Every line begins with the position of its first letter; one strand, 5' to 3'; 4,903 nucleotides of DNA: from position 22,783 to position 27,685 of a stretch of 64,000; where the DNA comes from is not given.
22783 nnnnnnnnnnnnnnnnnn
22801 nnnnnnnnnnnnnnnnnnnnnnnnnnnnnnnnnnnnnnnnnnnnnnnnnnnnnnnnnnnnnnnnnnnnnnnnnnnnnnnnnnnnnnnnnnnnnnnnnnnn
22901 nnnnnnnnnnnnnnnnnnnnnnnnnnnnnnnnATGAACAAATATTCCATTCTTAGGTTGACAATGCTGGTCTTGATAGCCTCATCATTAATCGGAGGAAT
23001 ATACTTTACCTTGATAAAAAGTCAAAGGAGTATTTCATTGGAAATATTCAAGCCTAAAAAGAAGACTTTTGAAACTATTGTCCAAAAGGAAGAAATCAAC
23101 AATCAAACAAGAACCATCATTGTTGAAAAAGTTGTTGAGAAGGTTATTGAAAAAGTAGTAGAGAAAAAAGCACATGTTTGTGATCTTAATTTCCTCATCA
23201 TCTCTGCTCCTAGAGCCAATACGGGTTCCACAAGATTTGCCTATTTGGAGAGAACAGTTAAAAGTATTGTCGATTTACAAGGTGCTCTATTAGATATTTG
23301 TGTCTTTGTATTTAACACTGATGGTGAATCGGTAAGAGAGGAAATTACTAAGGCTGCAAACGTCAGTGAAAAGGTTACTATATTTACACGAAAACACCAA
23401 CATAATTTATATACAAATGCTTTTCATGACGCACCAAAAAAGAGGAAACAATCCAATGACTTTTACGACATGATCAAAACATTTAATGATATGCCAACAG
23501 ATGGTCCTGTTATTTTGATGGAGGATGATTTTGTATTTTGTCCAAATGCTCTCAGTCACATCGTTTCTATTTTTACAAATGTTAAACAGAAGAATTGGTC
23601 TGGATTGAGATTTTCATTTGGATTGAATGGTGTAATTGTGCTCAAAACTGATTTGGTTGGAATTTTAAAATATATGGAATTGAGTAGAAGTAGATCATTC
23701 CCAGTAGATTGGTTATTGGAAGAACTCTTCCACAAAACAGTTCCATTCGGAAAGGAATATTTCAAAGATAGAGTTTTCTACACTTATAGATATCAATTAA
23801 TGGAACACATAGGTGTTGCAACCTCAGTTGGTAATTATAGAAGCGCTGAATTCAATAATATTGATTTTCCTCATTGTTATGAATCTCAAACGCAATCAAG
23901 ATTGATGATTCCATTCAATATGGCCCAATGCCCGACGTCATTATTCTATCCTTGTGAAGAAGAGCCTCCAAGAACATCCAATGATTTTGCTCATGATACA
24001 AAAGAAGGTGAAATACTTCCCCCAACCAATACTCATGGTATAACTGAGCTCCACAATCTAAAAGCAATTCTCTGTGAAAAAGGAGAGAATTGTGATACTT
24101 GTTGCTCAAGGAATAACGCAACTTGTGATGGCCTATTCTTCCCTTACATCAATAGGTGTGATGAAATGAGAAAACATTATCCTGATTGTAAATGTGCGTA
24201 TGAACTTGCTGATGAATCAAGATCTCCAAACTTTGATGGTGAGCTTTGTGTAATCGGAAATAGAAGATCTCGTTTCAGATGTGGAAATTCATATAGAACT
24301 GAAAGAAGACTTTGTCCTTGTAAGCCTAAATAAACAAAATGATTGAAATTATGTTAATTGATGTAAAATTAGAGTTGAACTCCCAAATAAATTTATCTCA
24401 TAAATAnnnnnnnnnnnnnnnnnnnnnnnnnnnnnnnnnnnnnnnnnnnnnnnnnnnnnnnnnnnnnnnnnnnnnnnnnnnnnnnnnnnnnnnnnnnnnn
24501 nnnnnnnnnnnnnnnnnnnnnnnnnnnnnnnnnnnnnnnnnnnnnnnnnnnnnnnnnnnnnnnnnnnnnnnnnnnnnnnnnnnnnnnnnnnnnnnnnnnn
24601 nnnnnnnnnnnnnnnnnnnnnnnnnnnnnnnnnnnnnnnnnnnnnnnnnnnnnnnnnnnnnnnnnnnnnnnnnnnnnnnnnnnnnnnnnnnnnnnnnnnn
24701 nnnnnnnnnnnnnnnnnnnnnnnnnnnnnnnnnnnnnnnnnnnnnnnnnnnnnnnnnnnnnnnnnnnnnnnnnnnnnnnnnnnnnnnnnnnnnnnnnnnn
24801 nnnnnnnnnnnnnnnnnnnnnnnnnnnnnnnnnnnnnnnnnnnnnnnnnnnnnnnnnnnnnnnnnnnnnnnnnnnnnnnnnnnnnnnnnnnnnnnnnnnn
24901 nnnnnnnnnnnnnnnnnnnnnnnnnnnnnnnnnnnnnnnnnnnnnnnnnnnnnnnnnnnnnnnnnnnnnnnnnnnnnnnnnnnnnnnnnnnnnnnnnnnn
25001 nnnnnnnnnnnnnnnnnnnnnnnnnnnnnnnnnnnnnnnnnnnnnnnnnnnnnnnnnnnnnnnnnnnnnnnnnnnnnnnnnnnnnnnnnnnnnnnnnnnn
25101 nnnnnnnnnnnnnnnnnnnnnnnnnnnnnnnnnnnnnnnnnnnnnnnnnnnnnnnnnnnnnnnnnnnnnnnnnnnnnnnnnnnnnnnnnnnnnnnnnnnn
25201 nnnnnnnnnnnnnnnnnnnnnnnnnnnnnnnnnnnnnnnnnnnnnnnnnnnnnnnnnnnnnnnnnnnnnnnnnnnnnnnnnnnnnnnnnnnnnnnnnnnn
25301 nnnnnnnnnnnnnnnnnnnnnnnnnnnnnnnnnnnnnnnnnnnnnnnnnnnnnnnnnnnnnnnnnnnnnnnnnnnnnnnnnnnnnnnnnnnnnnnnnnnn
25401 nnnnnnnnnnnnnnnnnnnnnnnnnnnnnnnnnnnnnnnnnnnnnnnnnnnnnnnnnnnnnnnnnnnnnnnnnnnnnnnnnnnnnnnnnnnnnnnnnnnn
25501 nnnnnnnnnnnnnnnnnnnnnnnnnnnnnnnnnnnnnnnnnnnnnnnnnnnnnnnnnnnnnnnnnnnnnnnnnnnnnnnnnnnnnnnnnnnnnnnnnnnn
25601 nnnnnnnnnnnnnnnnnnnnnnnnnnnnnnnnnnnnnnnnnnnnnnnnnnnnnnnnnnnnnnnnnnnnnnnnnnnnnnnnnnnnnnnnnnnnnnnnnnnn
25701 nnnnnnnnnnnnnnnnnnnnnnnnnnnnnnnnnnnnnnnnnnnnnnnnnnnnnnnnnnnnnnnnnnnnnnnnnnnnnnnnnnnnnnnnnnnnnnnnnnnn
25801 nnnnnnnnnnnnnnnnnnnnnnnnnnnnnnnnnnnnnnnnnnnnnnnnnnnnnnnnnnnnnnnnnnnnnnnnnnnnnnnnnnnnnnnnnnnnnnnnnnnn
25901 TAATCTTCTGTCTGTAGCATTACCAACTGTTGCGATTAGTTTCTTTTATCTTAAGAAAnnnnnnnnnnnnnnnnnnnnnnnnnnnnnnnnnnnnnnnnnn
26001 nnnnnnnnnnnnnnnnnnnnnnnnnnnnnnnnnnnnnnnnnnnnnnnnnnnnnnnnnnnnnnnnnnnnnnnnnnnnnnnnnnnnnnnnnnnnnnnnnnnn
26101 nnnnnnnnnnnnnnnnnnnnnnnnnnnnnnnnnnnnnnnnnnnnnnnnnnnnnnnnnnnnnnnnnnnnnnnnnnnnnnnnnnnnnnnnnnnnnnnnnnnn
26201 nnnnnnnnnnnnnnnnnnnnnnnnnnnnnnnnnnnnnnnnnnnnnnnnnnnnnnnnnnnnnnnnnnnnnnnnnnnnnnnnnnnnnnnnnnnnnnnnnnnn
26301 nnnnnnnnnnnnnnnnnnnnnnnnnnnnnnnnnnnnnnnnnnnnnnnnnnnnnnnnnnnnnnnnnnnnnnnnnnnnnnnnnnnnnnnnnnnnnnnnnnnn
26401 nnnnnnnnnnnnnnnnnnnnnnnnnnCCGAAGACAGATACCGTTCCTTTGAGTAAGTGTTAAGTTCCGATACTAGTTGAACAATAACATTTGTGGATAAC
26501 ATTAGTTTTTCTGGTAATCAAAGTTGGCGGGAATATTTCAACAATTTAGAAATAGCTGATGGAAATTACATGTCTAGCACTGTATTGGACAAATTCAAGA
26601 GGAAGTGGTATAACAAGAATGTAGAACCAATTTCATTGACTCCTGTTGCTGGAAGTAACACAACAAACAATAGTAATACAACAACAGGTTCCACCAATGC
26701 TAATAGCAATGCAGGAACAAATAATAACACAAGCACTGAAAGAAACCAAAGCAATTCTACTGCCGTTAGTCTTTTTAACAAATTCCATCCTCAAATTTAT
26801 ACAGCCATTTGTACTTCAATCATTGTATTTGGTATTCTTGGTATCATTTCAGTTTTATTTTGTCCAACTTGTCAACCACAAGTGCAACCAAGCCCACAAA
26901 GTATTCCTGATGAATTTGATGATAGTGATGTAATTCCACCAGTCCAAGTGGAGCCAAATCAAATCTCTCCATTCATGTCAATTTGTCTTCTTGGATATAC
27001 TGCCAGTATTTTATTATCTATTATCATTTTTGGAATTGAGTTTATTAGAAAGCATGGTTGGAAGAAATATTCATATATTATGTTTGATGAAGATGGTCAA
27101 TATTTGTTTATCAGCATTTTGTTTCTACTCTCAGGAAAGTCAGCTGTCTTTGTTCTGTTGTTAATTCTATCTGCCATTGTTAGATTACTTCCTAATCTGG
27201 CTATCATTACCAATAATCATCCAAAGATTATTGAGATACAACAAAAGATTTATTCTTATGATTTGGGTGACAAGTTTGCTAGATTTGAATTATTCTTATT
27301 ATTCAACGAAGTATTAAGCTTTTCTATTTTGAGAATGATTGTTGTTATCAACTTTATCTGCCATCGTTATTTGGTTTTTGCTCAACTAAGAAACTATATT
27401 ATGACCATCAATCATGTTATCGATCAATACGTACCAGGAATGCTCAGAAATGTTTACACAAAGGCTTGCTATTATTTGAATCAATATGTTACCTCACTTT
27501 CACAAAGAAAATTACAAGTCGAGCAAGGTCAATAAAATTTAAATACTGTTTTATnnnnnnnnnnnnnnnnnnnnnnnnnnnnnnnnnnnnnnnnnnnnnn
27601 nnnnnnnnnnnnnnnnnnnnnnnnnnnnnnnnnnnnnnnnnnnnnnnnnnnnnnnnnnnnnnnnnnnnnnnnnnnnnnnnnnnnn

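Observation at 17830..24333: Second glyco-block: tandem GT10 fucosyltransferases plus a divergent pair of GT54 (MGAT4-like) paralogs with about 50-bp spacers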

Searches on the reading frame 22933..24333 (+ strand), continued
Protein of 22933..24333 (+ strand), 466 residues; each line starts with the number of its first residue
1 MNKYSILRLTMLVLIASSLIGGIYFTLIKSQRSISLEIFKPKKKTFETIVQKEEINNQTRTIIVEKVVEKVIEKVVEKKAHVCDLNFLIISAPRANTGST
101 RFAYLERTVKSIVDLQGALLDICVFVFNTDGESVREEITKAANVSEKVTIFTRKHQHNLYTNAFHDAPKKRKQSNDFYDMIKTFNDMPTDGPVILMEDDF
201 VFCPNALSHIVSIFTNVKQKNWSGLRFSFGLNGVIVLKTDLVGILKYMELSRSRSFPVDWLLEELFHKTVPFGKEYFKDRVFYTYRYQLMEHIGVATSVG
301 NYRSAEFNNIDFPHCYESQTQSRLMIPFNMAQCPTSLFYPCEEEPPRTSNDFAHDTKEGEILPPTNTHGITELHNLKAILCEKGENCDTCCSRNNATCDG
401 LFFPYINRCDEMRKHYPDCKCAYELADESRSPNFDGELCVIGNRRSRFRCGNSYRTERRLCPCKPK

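Call 89: list_cluster_members(proteins=[P0100, P0067, P0079, P0074, P0077, P0089, P0120, P0138, P0080, P0024])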
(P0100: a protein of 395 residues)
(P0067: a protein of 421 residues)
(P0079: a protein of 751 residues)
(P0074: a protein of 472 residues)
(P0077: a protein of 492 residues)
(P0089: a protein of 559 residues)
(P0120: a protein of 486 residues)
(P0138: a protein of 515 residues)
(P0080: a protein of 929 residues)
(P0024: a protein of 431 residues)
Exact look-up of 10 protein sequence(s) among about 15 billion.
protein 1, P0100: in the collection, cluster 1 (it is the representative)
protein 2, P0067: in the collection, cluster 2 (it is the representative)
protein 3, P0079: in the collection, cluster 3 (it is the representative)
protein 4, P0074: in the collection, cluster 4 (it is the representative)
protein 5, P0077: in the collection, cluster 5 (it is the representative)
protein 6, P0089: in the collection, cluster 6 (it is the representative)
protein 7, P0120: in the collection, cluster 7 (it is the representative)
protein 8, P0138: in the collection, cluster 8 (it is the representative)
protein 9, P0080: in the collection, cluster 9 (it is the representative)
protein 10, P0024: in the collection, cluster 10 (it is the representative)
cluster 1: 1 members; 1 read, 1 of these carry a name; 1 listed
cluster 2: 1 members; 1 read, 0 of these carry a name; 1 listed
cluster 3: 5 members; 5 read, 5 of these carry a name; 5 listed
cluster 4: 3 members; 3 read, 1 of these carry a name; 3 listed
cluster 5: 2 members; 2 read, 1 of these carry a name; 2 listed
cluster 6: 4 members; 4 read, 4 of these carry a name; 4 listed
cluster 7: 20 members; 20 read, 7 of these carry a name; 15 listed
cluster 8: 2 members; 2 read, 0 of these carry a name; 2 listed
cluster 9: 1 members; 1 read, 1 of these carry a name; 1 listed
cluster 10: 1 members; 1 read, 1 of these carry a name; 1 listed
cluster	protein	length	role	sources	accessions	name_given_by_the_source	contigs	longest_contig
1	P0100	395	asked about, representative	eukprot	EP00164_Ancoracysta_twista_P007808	GFYU01011160.1.p1 GENE.GFYU01011160.1~~GFYU01011160.1.p1 ORF type:complete len:396 ...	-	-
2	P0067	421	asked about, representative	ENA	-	-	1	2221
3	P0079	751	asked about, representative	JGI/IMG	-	hypothetical protein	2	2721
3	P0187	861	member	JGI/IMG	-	hypothetical protein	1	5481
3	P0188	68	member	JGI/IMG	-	hypothetical protein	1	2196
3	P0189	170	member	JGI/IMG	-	hypothetical protein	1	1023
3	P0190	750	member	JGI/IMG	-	hypothetical protein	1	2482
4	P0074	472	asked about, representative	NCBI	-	-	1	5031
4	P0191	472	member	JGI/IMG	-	hypothetical protein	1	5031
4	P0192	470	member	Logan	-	-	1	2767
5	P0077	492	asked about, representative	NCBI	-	-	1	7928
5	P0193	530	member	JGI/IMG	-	hypothetical protein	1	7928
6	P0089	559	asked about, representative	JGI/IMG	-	hypothetical protein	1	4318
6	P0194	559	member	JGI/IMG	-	hypothetical protein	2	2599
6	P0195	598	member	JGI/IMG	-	hypothetical protein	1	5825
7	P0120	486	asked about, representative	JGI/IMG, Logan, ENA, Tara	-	hypothetical protein | strand:+ start:279 stop:1739 length:1461 start_codon:yes stop_codon:yes gene_type:complete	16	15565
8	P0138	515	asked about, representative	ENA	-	-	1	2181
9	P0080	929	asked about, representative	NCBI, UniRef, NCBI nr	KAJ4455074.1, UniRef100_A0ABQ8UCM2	putative rhamnogalacturonan II specific xylosyltransferase [Paratrimastix pyriformis] | Rhamnogalacturonan II specific xylosyltransferase n=1 Tax=Paratrimastix pyriformis ...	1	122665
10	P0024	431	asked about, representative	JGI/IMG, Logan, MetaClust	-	\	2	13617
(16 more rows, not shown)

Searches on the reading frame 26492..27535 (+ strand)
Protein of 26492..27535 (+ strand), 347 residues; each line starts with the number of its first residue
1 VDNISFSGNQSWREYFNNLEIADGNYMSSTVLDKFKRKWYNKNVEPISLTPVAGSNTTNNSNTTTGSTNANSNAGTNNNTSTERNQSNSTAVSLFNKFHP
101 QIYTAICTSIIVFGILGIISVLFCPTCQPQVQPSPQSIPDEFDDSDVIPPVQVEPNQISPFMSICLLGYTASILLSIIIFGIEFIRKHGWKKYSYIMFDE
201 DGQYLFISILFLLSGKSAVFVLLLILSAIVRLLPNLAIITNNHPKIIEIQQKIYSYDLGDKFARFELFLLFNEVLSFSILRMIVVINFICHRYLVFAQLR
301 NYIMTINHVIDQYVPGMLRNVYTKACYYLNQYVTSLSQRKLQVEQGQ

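Call 5: search_protein_families(library=pfam, proteins=[window:26492-27535:+], max_evalue=0.001)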
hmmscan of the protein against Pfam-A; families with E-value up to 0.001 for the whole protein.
window:26492-27535:+ (347 aa): 0 families

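Call 48: search_protein_families(library=pfam, proteins=[window:26492-27535:+], max_evalue=1)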
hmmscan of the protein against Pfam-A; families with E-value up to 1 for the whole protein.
window:26492-27535:+ (347 aa): 1 family
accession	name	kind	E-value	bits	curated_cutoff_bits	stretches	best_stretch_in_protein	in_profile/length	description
PF20594.3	DUF6794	-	0.094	13.2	27.1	1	5-38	49-82/83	Domain of unknown function (DUF6794)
